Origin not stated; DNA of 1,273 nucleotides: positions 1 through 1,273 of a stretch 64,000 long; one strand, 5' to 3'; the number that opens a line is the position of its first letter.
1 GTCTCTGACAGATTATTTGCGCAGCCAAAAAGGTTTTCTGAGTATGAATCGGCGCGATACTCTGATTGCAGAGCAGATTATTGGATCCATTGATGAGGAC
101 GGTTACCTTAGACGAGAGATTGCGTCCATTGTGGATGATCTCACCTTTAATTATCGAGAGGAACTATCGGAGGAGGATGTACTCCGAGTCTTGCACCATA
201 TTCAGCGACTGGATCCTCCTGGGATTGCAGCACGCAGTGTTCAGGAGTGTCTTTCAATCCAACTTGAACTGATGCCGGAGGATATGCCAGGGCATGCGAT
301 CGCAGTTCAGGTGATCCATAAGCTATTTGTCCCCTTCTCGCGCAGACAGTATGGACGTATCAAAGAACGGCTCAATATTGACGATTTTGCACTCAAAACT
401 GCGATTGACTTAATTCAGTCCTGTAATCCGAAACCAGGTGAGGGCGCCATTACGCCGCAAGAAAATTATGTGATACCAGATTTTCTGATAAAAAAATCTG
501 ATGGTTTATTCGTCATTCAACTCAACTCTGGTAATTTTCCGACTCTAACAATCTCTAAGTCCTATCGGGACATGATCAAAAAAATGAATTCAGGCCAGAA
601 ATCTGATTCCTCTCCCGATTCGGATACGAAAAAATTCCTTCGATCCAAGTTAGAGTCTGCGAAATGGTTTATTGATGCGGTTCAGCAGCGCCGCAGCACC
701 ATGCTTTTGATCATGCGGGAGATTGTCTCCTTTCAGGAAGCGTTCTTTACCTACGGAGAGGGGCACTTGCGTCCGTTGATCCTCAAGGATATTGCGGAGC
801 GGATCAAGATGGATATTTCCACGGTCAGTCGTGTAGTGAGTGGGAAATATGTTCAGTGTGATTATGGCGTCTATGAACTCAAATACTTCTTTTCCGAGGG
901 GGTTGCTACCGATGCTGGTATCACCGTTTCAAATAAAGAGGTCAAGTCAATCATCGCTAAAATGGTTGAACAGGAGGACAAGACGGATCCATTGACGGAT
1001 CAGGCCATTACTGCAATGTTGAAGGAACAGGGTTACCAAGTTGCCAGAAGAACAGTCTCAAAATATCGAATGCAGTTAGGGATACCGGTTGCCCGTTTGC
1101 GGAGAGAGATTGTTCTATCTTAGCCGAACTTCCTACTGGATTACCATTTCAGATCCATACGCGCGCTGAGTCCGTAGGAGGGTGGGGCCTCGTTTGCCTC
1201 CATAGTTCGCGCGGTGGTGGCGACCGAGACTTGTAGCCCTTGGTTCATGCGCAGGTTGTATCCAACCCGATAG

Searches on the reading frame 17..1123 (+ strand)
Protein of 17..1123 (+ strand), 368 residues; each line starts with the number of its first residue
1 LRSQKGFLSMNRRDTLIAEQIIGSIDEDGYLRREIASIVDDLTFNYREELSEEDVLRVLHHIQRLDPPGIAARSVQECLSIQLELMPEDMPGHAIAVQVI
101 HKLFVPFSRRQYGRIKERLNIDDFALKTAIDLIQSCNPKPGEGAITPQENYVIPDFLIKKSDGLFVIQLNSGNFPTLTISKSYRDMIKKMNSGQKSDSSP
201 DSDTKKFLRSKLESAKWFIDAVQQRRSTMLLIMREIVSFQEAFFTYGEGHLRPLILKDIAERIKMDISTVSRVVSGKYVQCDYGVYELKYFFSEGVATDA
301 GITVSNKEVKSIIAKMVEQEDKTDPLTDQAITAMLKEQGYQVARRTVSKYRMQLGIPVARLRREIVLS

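Call 78: search_protein_families(library=pfam, proteins=[window:17-1123:+], max_evalue=0.01)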
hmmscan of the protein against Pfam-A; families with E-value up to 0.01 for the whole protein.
window:17-1123:+ (368 aa): 2 families
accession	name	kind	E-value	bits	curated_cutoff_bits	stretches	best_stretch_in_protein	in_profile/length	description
PF04552.19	Sigma54_DBD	-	7e-56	188.8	22.8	1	206-363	2-159/160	Sigma-54, DNA binding domain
PF04963.19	Sigma54_CBD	-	2e-48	165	22.9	1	3-183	18-185/185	Sigma-54 factor, core binding domain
